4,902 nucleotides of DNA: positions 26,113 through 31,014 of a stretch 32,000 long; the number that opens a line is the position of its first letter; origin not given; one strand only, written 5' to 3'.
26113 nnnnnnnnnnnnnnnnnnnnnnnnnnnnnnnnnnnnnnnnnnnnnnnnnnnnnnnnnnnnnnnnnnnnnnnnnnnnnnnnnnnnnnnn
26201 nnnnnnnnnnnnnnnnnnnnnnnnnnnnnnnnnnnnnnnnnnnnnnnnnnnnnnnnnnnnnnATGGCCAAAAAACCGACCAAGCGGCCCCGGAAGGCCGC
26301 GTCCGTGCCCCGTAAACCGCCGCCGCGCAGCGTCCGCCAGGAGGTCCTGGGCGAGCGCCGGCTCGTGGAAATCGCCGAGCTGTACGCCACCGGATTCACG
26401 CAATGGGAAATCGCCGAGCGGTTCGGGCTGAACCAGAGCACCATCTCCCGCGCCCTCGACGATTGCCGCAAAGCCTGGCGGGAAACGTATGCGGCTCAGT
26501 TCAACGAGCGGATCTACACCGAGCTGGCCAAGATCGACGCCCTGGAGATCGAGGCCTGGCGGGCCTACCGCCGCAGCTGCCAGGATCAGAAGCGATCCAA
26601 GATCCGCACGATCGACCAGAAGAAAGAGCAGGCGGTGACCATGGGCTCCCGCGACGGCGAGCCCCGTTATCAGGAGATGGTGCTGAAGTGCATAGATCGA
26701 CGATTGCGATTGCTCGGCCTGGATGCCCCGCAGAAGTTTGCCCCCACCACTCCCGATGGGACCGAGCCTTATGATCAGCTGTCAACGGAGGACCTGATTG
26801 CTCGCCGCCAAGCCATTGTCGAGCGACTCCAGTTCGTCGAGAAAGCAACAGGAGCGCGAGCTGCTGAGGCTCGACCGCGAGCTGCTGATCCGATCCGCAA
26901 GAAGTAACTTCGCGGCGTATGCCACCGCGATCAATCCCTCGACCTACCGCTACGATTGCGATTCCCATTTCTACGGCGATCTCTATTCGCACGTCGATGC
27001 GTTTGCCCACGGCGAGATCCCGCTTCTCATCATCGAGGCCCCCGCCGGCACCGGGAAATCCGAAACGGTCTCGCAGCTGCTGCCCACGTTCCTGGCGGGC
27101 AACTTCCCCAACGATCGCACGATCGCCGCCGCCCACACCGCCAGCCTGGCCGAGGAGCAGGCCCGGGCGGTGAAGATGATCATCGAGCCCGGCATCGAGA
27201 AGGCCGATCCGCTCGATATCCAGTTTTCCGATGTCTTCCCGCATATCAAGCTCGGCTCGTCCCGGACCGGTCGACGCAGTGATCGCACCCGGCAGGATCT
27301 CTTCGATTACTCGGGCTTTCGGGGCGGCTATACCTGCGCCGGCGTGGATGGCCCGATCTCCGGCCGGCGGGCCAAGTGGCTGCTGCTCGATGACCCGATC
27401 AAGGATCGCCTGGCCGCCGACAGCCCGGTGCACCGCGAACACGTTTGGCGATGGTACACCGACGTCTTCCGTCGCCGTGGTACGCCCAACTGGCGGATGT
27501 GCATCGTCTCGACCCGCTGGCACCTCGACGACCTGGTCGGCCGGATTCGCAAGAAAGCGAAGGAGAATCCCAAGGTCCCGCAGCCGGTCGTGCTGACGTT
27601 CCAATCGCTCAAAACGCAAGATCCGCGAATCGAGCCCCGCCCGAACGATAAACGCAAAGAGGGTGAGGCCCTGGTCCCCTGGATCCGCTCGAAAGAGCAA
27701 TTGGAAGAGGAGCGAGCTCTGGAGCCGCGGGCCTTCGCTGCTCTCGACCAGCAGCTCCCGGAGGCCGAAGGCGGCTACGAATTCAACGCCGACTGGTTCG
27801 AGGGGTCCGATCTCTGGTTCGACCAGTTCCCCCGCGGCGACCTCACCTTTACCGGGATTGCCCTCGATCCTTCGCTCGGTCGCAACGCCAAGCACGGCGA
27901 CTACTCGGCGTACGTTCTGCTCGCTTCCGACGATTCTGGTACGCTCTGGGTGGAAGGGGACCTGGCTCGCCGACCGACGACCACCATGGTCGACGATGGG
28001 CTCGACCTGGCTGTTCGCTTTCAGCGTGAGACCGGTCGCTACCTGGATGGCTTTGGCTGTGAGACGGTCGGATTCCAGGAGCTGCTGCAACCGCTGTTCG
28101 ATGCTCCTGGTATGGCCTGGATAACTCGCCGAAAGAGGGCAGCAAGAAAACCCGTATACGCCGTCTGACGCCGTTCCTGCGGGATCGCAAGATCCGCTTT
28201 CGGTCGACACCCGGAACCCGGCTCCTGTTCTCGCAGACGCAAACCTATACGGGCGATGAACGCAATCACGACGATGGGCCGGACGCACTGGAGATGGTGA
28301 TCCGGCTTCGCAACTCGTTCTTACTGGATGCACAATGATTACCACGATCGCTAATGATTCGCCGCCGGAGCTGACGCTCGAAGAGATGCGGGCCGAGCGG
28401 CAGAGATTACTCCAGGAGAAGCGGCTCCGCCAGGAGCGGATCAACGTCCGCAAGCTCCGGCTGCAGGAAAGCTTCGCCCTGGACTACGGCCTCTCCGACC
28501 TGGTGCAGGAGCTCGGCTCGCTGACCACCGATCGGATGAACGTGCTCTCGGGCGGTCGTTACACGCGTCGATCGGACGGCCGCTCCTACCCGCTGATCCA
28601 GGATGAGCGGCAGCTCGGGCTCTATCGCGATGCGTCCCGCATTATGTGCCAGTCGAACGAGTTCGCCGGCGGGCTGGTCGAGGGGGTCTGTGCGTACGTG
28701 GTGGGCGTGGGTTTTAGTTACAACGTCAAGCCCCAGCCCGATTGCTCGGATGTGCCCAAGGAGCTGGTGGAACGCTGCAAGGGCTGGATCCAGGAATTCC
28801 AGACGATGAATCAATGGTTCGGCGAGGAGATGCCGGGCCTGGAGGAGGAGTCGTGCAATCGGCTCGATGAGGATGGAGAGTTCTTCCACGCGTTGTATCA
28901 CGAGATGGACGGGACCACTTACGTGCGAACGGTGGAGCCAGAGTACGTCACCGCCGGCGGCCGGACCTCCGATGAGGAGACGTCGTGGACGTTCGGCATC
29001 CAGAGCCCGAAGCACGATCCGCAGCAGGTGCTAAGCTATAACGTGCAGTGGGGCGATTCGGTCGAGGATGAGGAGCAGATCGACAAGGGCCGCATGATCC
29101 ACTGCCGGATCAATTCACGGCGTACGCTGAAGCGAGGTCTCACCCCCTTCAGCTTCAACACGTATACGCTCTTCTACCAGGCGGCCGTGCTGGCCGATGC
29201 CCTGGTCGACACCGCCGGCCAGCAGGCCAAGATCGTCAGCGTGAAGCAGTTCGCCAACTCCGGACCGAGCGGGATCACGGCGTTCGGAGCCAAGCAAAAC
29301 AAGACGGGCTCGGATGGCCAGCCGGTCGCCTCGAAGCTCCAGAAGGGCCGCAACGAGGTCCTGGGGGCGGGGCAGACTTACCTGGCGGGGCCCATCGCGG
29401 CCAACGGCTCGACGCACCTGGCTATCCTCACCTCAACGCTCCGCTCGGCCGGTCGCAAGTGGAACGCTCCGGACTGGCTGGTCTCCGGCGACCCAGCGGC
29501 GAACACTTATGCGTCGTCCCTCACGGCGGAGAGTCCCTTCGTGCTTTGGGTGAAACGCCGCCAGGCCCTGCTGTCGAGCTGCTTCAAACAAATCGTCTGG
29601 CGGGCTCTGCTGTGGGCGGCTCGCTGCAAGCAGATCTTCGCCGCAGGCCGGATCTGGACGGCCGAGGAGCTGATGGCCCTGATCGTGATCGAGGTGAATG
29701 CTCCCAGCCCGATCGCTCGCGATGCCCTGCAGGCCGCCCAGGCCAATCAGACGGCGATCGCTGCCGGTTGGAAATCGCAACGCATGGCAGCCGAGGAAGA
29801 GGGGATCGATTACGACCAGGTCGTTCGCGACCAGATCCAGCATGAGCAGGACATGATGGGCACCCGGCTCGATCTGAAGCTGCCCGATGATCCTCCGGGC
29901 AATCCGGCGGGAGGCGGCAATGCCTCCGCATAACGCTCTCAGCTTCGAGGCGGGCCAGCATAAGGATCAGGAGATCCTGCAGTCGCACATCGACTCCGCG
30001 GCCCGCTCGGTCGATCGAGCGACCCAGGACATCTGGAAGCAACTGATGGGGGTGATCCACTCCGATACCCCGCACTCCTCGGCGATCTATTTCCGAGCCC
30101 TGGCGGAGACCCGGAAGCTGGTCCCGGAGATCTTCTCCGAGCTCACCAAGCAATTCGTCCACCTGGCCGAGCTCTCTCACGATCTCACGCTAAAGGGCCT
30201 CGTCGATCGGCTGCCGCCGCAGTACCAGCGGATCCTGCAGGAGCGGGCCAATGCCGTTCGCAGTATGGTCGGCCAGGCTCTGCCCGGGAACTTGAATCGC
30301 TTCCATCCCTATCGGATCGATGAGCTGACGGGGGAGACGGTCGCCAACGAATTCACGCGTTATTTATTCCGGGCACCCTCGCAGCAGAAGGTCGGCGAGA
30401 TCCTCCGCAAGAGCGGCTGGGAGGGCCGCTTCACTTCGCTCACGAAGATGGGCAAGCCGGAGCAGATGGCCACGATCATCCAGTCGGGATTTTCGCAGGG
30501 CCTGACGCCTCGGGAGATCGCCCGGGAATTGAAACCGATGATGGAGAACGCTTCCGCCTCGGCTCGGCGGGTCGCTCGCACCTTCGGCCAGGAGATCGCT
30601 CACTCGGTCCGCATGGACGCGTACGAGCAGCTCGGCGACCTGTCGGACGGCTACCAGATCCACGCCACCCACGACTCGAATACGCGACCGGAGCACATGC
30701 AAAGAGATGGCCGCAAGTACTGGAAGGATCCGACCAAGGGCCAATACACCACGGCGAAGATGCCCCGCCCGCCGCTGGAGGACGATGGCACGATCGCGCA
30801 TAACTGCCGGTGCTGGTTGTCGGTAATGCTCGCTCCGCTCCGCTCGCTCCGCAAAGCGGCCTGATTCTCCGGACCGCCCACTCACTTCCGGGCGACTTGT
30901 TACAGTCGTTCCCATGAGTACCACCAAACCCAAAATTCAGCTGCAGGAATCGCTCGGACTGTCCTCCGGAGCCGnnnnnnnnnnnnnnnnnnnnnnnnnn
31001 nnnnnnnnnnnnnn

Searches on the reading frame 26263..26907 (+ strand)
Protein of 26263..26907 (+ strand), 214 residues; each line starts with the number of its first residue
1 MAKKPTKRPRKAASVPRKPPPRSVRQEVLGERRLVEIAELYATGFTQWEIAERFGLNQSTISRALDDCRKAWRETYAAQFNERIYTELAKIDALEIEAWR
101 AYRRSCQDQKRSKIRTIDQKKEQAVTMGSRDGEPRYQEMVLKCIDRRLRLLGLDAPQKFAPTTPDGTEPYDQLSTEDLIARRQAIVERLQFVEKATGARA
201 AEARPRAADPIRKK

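Call 40: search_protein_families(library=phrogs, proteins=[window:26263-26907:+], max_evalue=0.01)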
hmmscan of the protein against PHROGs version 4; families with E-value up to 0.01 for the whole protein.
window:26263-26907:+ (214 aa): 16 families
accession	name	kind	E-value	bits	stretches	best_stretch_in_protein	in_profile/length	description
phrog_645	-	DNA, RNA and nucleotide metabolism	1.3e-16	62.3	1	17-187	10-150/196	Rnase E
phrog_517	-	DNA, RNA and nucleotide metabolism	1.5e-07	33.3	1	19-65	77-122/128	HTH DNA binding protein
phrog_20467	-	DNA, RNA and nucleotide metabolism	2.4e-07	31.6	1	25-74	59-106/112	HNH endonuclease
phrog_6831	-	transcription regulation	5.8e-06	27.2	1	37-66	11-40/68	transcriptional regulator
phrog_664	-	DNA, RNA and nucleotide metabolism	0.00016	22.6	1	31-71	87-127/210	DNA binding protein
phrog_3855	-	DNA, RNA and nucleotide metabolism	0.00031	22.1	1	31-70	66-105/115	HTH DNA binding protein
phrog_6223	-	transcription regulation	0.00048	21.2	1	36-63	6-36/73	transcriptional repressor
phrog_11420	-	DNA, RNA and nucleotide metabolism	0.00052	21.1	1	36-90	14-73/82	DNA binding protein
phrog_59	-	DNA, RNA and nucleotide metabolism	0.00096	19.6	1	18-125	245-321/423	HNH endonuclease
phrog_4583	-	transcription regulation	0.0013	19.8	1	39-69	18-48/81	transcriptional repressor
phrog_4151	-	DNA, RNA and nucleotide metabolism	0.0013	19.6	1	39-121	15-79/154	DNA binding protein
phrog_4646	-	integration and excision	0.0034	17.7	1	35-154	13-139/344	transposase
phrog_6081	-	unknown function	0.0054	17.3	1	37-122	61-138/169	-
phrog_1590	-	unknown function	0.0057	17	0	7-74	215-279/281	-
phrog_7241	-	transcription regulation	0.0071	17.4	0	25-66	57-96/122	transcriptional regulator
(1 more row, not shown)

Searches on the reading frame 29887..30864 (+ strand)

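Call 80: search_protein_families(library=pfam, proteins=[window:29887-30864:+], max_evalue=0.01)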
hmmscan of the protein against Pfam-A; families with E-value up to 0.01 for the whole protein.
window:29887-30864:+ (325 aa): 1 family
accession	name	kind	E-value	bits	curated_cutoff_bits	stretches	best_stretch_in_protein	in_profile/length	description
PF04233.19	Phage_Mu_F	-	3.8e-10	40.9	29.6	1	196-311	5-111/112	Phage Mu protein F like protein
